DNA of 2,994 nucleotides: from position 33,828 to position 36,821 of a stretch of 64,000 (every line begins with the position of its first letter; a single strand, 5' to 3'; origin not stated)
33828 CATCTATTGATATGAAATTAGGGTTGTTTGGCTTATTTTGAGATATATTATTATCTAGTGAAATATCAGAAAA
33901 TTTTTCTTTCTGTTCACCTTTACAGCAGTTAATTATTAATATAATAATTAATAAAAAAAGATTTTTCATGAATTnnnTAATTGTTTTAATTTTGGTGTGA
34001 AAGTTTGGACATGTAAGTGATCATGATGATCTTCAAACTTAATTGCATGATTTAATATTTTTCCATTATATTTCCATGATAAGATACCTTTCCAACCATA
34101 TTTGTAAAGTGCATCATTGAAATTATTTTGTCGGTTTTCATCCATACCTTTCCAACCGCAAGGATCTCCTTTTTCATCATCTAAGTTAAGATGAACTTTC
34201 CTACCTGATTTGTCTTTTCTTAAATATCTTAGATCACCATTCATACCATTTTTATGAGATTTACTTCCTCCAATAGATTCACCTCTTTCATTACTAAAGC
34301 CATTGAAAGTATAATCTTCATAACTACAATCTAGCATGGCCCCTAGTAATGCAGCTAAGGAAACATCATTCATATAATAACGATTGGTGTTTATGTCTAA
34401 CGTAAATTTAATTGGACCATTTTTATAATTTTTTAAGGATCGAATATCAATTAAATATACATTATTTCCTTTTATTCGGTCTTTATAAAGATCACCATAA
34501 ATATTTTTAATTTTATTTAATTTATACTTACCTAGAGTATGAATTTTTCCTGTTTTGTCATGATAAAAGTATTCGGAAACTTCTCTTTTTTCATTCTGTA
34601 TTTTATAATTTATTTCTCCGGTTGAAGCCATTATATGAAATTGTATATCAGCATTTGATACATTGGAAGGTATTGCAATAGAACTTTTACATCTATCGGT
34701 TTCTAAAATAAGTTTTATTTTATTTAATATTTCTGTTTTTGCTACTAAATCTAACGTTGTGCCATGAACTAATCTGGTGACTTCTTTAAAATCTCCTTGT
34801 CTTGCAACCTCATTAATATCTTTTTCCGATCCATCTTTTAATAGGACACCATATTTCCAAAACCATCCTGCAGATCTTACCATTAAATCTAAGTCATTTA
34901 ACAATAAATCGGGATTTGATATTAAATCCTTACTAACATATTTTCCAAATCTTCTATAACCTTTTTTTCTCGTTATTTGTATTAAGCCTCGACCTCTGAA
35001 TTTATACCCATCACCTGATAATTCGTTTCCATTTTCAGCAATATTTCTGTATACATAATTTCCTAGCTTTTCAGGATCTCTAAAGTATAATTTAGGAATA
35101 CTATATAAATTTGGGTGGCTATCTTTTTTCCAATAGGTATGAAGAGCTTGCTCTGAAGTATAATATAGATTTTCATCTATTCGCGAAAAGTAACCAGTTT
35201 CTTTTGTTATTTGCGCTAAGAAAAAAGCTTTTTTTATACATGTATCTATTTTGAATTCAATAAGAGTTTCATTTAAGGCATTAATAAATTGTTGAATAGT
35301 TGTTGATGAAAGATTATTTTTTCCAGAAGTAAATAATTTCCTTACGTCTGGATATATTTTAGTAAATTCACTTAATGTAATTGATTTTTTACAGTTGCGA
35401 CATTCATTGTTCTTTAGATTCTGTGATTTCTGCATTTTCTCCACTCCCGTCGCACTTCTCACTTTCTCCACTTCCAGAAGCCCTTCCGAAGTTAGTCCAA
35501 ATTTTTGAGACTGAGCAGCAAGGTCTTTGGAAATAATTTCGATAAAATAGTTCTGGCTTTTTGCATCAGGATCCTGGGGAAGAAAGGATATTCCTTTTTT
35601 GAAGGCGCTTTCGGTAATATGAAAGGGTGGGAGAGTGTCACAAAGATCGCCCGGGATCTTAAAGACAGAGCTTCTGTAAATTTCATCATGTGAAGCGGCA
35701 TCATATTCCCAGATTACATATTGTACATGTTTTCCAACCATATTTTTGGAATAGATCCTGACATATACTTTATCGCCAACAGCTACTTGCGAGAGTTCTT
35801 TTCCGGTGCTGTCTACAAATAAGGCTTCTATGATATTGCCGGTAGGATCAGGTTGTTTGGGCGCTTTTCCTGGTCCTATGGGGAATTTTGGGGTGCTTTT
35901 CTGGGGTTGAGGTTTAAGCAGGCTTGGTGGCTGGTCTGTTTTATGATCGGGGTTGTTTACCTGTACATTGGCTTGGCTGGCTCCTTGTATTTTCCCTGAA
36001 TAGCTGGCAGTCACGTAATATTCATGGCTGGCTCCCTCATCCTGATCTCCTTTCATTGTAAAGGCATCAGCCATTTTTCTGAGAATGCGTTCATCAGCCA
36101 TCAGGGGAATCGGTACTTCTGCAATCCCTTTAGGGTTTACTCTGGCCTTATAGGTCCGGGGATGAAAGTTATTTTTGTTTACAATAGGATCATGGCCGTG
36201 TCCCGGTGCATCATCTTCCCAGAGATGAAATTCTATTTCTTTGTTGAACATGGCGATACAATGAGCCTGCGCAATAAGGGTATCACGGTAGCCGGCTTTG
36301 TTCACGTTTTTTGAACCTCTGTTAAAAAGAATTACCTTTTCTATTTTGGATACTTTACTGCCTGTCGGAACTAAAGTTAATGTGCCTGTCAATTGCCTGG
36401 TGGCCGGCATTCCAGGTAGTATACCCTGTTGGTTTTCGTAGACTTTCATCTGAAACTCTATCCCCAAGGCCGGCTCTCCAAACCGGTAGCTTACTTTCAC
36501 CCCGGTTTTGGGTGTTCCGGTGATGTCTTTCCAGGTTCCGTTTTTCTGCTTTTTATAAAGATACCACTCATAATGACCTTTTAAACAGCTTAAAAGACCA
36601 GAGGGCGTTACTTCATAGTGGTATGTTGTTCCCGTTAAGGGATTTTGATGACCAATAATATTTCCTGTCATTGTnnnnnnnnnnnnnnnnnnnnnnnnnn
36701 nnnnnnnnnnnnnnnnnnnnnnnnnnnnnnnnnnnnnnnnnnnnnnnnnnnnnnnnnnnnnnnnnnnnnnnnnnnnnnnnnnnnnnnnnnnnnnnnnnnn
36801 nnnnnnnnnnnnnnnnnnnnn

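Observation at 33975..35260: One toxin carrying two different peptidoglycan-cutting chemistries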

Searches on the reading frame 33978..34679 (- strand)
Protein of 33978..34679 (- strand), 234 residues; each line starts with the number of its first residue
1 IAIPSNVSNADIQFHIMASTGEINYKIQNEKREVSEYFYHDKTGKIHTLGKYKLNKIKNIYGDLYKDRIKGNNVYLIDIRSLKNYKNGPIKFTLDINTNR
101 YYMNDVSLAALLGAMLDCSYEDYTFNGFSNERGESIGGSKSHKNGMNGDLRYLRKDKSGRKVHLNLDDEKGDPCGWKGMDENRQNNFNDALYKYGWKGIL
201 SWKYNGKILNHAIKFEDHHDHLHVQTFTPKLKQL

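Call 7: search_protein_families(library=pfam, proteins=[window:33978-34679:-], max_evalue=10)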
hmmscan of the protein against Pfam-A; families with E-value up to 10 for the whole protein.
seq(234 aa): 0 families

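Call 8: search_solved_structures(query=window:33978-34679:-, max_evalue=10, show_alignments=3)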
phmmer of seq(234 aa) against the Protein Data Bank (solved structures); distinct sequences matched with E-value up to 10: 0.

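Call 19: search_protein_representatives(protein=window:33978-34679:-)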
Query: 234 residues. Proteins with E-value up to 0.001 (for the whole library): 288; up to 1e-10: 200; up to 1e-30: 39. The best 150 are listed.
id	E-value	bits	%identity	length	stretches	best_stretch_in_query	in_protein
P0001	2.5e-155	531.4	100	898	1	1-234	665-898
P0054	6.7e-104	363.0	69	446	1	7-234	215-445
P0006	1.4e-97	342.3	67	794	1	6-233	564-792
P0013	6.7e-88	310.7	62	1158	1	4-233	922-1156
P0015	2.1e-85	302.5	59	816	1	8-232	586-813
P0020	2.7e-82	292.3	55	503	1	6-232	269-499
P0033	2.4e-77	276.1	59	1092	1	7-232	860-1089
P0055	3.2e-75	269.2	57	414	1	8-233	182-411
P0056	1.1e-72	260.9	67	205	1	64-233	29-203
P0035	2.3e-71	256.5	60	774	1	8-234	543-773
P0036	4.3e-70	252.4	58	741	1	8-232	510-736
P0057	2.7e-69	249.7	57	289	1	12-233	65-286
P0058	9.1e-68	244.8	56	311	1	9-233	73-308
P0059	5.7e-67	242.2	53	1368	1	4-233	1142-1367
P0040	1.9e-64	233.9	56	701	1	8-233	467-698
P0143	3.9e-18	82.3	46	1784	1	98-232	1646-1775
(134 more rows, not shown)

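Call 34: predict_structure(alignment_id=A3)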
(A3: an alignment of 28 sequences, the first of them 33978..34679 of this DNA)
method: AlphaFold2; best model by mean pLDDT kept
length: 234 residues; sequences in the alignment: 28
mean_pLDDT: 95.0   pTM: 0.92
mean pLDDT of the five models: 95.0, 94.8, 94.7, 94.7, 94.6
residues with pLDDT >= 90: 217; 70-90: 10; 50-70: 7; < 50: 0
segments of 3 or more residues with pLDDT < 50: none
pLDDT, mean of each block of 10 residues (from residue 1): 66 98 96 97 96 97 92 96 97 95 98 99 97 89 96 97 97 97 99 98 96 95 97 97
secondary structure, 60 per line:
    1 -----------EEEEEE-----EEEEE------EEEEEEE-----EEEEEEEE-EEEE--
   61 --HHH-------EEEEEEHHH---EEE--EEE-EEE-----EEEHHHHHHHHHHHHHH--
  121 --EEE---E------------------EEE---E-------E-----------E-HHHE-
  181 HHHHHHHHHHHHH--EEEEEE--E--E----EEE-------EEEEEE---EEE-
elements in order: E12-17 E23-27 E34-40 E46-53 E55-58 E73-78 E85-87 E90-92 E94-96 E102-104 H105-118 E123-125 E148-150 H181-193 E196-201 E212-214 E222-227 E231-233

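Call 37: fold_search(model_id=the predicted structure, library=pdb)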
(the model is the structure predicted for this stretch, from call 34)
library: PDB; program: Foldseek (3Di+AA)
matches with E <= 10: 136; with E <= 0.001: 0
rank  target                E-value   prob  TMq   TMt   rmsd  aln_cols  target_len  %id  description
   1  1tzp_B                4.6e-02  0.93  0.42  0.41   8.1       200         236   10  MEPA, inactive form without ZN in P21 (released 2004-09-07)
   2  1tzp_A                8.0e-02  0.72  0.37  0.37   8.2       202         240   12  MEPA, inactive form without ZN in P21 (released 2004-09-07)
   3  1u10_A                2.7e-01  0.54  0.35  0.36   8.2       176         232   10  MEPA, active form with ZN in P1 (released 2004-09-07)
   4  1lbu                  3.6e-01  0.25  0.25  0.27   5.5       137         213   19  HYDROLASE METALLO (ZN) DD-PEPTIDASE (released 1996-11-08)
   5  8i9r_Cg               6.2e-01  0.04  0.10  0.10  12.7        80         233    9  Cryo-EM structure of a Chaetomium thermophilum pre-60S ribosomal subunit - State 5S RNP (released 2023-05-17)
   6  1fbc_A                6.6e-01  0.02  0.15  0.12  18.4       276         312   11  CRYSTALLOGRAPHIC STUDIES OF THE CATALYTIC MECHANISM OF THE NEUTRAL FORM OF FRUCTOSE-1,6-BISPHOSPHATASE (released 1993-10-31)
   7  7u1z_B                1.5e+00  0.01  0.09  0.02  16.2       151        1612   10  Crystal structure of the DRBD and CROPs of TcdA (released 2022-03-09)
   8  4h46                  1.5e+00  0.01  0.15  0.12  18.5       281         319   12  Crystal Structure of AMP complexes of NEM modified Porcine Liver Fructose-1,6-bisphosphatase (released 2013-09-18)
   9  1siq                  1.7e+00  0.04  0.10  0.08  10.7        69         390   10  The Crystal Structure and Mechanism of Human Glutaryl-CoA Dehydrogenase (released 2004-09-07)
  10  7qjm_A                1.7e+00  0.02  0.12  0.10  10.9        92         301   13  Crystal structure of an alpha/beta-hydrolase enzyme from Chloroflexus sp. MS-G (202) (released 2022-12-28)
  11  1bee                  1.7e+00  0.02  0.11  0.09   9.8        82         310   10  HALOALKANE DEHALOGENASE MUTANT WITH TRP 175 REPLACED BY TYR (released 1998-11-11)
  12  1be0                  1.9e+00  0.02  0.11  0.09   9.6        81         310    9  HALOALKANE DEHALOGENASE AT PH 5.0 CONTAINING ACETIC ACID (released 1998-11-11)
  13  4boq                  2.8e+00  0.11  0.13  0.17   3.7        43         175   12  Structure of OTUD2 OTU domain (released 2013-07-17)
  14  2r0m                  2.8e+00  0.03  0.10  0.07  10.6        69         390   10  The effect of a Glu370Asp Mutation in Glutaryl-CoA Dehydrogenase on Proton Transfer to the Dienolate Intermediate (released 2008-04-22)
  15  5z1g_B                2.8e+00  0.01  0.13  0.14  12.7       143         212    7  Structure of the Brx1 and Ebp2 complex (released 2018-04-11)
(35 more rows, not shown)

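Call 39: search_solved_structures(query=A3, max_evalue=10, show_alignments=5)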
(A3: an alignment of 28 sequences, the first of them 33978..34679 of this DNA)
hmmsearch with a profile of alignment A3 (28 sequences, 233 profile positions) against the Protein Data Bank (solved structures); distinct sequences matched with E-value up to 10: 0.

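Call 43: fold_search(model_id=the predicted structure, library=viral)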
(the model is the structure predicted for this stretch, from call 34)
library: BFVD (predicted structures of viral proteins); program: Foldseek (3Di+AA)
matches with E <= 10: 274; with E <= 0.001: 0
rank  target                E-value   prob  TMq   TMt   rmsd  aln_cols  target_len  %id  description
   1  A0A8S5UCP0            3.2e-01  0.01  0.08  0.05  21.9       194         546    9  Uncharacterized protein [Siphoviridae sp. ctgN495]
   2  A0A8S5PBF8            3.4e-01  0.06  0.10  0.07  14.9        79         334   18  Uncharacterized protein [Myoviridae sp. ct2Pw37]
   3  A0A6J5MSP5            4.6e-01  0.02  0.09  0.09  16.1        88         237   18  Uncharacterized protein [uncultured Caudovirales phage]
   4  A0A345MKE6            7.4e-01  0.10  0.12  0.30   8.2        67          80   16  Uncharacterized protein [Eggerthella phage PMBT5]
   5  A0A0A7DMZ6            1.0e+00  0.04  0.10  0.08  11.6        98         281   14  HNH endonuclease [Lactobacillus phage Ldl1]
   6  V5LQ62                1.1e+00  0.08  0.15  0.10   9.4        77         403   13  (no name in the UniProt tables at hand)
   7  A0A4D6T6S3            1.1e+00  0.06  0.15  0.25   6.8        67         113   13  Head-to-tail stopper [Gordonia phage Reyja]
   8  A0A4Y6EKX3            1.1e+00  0.04  0.11  0.20  11.5       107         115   10  HNH endonuclease [Gordonia phage Mollymur]
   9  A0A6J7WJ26            1.1e+00  0.03  0.09  0.13   8.1        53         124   21  Bacteriophage SPP1, head-tail adaptor [uncultured Caudovirales phage]
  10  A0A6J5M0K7            1.1e+00  0.02  0.11  0.13  10.2        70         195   13  Bacteriophage SPP1, head-tail adaptor [uncultured Caudovirales phage]
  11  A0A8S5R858            1.2e+00  0.01  0.11  0.06  29.6       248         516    7  Portal [virus sp. cti5L29]
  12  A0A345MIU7            1.3e+00  0.04  0.10  0.13  10.1        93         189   11  HNH endonuclease [Gordonia phage Daredevil]
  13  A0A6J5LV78            1.3e+00  0.03  0.09  0.15   7.9        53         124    9  Uncharacterized protein [uncultured Caudovirales phage]
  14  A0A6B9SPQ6            1.4e+00  0.08  0.13  0.17   7.5        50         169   20  (no name in the UniProt tables at hand)
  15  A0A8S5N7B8            1.4e+00  0.06  0.15  0.17   7.7        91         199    8  Uncharacterized protein [Myoviridae sp. ct8ME27]
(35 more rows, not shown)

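Call 45: search_protein_families(library=pfam, alignment_id=A4, max_evalue=1)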
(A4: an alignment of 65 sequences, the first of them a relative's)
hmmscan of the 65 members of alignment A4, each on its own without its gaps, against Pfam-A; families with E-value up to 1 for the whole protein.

A. member 1, P0054 (446 aa): 3 families
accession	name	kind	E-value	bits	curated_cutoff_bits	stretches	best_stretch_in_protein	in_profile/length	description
PF01464.25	SLT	-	0.0012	18.8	21.3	1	12-98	6-60/117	Transglycosylase SLT domain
PF18013.6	Phage_lysozyme2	-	0.012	16.2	28.2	1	23-166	23-119/140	Phage tail lysozyme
PF12844.13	HTH_19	-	0.073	13.4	30.2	1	95-137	11-48/64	Helix-turn-helix domain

B. families by the number of members that match (of 65 scanned): 49 families (the first 25 are shown)
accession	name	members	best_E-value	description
PF18013.6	Phage_lysozyme2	2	0.0011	Phage tail lysozyme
PF16243.10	Sm_like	2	0.006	Sm_like domain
PF03527.20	RHS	2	0.0062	RHS protein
PF01476.26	LysM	1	2.6e-14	LysM domain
PF23472.1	LysM2_CERK1_LYK3_4_5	1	1.4e-05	LYK3/4/5 LysM2 domain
PF07815.19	Abi_HHR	1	0.00098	Abl-interactor HHR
PF23473.1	LysM3_LYK4_5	1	0.001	LYK4/5 LysM3 domain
PF01464.25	SLT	1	0.0012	Transglycosylase SLT domain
PF11525.13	CopK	1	0.0045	Copper resistance protein K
PF24406.1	nSTAND_NTPase4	1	0.0092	Novel STAND NTPase 4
PF15031.11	DUF4528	1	0.0095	Domain of unknown function (DUF4528)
PF16849.11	Glyco_transf_88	1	0.011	Glycosyltransferase family 88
PF19116.6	DUF5801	1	0.013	Domain of unknown function (DUF5801)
PF00585.24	Thr_dehydrat_C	1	0.017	C-terminal regulatory domain of Threonine dehydratase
PF06823.17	DUF1236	1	0.018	Protein of unknown function (DUF1236)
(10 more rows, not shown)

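Call 64: find_related_loci(query=A3, collection=genome_contigs, flank=5000)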
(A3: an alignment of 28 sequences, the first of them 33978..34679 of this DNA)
Query A3 (234 aa) in genome_contigs; peptide patterns used: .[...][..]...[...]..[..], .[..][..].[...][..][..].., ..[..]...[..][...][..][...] (x = any residue, [..] = any of these).
207 stretches matched a pattern; 103 encode a relative of the query (tblastn E <= 1e-3); the best 80 are kept; 80 distinct loci.
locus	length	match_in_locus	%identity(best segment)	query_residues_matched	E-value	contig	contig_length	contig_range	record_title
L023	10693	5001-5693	81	1-229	6e-130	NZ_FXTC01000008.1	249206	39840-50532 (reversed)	Chryseobacterium rhizoplanae strain DSM 29371, whole genome shotgun sequence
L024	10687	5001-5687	65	7-234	8e-95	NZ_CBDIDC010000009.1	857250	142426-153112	MAG: Flavobacterium sp. isolate 35be8529-32e8-4eb8-85a2-c6f78db98cfa contig_9, whole genome shotgun sequence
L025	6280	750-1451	64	4-234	2e-90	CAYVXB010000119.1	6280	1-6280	MAG TPA_asm: uncultured Chitinophagaceae bacterium isolate SRP170004_co1_517 genome assembly, contig: NODE_20215_length_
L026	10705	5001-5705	62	4-234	5e-90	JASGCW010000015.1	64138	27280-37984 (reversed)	MAG: Limnohabitans sp. isolate MAG20 NODE_193_length_64138_cov_24.851848, whole genome shotgun sequence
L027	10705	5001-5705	59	4-234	1e-88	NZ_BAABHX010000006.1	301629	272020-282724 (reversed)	Chryseobacterium ginsengisoli strain JCM 18019 sequence06, whole genome shotgun sequence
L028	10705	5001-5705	59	4-234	9e-89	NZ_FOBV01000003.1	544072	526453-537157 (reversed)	Chryseobacterium taichungense strain DSM 17453, whole genome shotgun sequence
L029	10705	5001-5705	59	4-234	3e-88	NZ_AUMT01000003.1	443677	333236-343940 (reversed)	Chryseobacterium daeguense DSM 19388 H560DRAFT_scaffold00003.3_C, whole genome shotgun sequence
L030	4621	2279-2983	59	4-234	9e-88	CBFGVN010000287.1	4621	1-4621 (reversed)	MAG TPA_asm: uncultured Chryseobacterium sp. isolate SRR28857638_concoct_47 genome assembly, contig: ERZ27320649.7831, w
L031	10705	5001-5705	59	4-234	2e-86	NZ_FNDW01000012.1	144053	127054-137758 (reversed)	Chryseobacterium taeanense strain DSM 17071, whole genome shotgun sequence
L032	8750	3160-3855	61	7-234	4e-81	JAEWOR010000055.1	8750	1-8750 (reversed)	MAG: Bacteroidetes bacterium isolate OH_SBlB_7 k127_943529, whole genome shotgun sequence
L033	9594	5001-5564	63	43-234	7e-79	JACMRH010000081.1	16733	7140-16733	MAG: Cytophagales bacterium isolate LF-bin-49 FL-bin-49-contig-k141_338514, whole genome shotgun sequence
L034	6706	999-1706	52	10-234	2e-73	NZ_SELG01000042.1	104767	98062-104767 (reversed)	Apibacter muscae strain G8 NODE_9_length_104767_cov_142.298710, whole genome shotgun sequence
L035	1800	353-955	56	36-234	2e-73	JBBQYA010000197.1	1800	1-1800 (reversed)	MAG: Sphingobacteriales bacterium isolate Co_metawrap_2142 Cmw_2142_k141_12591402_length_1800_cov_15.9638, whole genome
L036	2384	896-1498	55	36-234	3e-71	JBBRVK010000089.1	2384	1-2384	MAG: Candidatus Paceibacteria bacterium isolate La3_metabat2.146 La3_metabat2.146_K_2710873_L_2384_cov_99.8975, whole ge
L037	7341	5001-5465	62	74-229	8e-59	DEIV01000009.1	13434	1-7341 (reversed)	MAG TPA_asm: Flavobacteriaceae bacterium UBA2765 UBA2765_contig_10167, whole genome shotgun sequence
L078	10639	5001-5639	34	26-234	2e-27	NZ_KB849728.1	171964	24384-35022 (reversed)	Acinetobacter bouvetii DSM 14964 = CIP 107468 acLrD-supercont1.4, whole genome shotgun sequence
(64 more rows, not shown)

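Call 81: search_protein_families(library=pfam, proteins=[L078:3222-5642:+, P0059, P0143], max_evalue=0.01)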
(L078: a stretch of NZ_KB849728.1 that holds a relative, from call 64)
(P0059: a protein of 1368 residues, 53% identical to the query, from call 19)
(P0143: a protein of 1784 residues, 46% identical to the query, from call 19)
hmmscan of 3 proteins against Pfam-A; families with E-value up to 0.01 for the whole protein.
L078:3222-5642:+ (806 aa): 0 families

P0059 (1368 aa): 2 families
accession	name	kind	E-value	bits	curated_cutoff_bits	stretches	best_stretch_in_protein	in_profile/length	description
PF14107.11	DUF4280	-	2e-18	67.4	26.3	1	109-221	1-109/109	Domain of unknown function (DUF4280)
PF01476.26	LysM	-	0.00015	22.1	20.9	1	7-25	1-19/43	LysM domain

P0143 (1784 aa): 2 families
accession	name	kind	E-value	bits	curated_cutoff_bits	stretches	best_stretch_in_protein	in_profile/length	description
PF20041.5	DUF6443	-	0.00018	22.2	27.8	1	418-509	24-107/137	Domain of unknown function (DUF6443)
PF05593.20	RHS_repeat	-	0.005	17.7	22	0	666-713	1-35/38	RHS Repeat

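Call 83: search_solved_structures(query=L078:3222-5642:+, max_evalue=0.01)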
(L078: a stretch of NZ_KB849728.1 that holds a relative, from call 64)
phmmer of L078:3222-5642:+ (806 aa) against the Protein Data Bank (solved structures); distinct sequences matched with E-value up to 0.01: 4.
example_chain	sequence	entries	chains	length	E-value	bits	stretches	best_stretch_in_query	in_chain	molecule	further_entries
6qdv_K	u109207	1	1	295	0.0015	20.1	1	487-549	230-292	SNW domain-containing protein 1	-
5mqf_C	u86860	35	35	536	0.0025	19.4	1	487-550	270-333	SNW domain-containing protein 1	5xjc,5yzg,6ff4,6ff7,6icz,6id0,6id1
5z56_R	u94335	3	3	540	0.0025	19.3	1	487-550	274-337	Skip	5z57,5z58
9r3d_S1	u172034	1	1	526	0.0029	19.2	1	487-550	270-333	SNW domain-containing protein 1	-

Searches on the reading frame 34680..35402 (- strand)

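Call 7: search_protein_families(library=pfam, proteins=[window:34680-35402:-], max_evalue=10)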
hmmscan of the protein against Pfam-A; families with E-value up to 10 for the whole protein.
seq(241 aa): 3 families
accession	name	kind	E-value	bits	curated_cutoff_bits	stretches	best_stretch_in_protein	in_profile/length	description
PF00182.24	Glyco_hydro_19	-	1.1e-08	35.6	25.5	1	129-183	101-155/232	Chitinase class I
PF15059.11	Speriolin_C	-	0.12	12.7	27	1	14-121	15-119/148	Speriolin C-terminus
PF24762.1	TPR_IF140-IFT172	-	0.12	11.4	26.8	1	82-120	131-167/486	IF140/IFT172 TPR domain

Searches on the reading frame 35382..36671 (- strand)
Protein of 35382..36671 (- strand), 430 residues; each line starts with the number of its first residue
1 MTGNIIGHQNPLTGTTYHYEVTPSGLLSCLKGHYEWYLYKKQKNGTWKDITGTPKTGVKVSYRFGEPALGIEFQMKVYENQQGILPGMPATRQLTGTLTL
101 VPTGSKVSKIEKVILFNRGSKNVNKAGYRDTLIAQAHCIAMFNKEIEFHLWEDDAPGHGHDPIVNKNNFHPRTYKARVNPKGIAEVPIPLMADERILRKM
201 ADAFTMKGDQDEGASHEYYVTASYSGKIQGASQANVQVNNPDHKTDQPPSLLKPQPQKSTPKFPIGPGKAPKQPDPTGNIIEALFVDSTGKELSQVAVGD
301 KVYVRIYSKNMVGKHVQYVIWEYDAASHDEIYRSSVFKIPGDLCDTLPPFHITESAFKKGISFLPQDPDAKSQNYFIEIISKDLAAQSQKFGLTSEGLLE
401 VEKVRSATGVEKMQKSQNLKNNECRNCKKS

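Call 7: search_protein_families(library=pfam, proteins=[window:35403-36671:-], max_evalue=10)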
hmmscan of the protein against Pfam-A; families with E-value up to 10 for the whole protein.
seq(423 aa): 0 families

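Call 93: search_solved_structures(query=window:35382-36671:-, max_evalue=1)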
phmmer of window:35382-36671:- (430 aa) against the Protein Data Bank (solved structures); distinct sequences matched with E-value up to 1: 0.
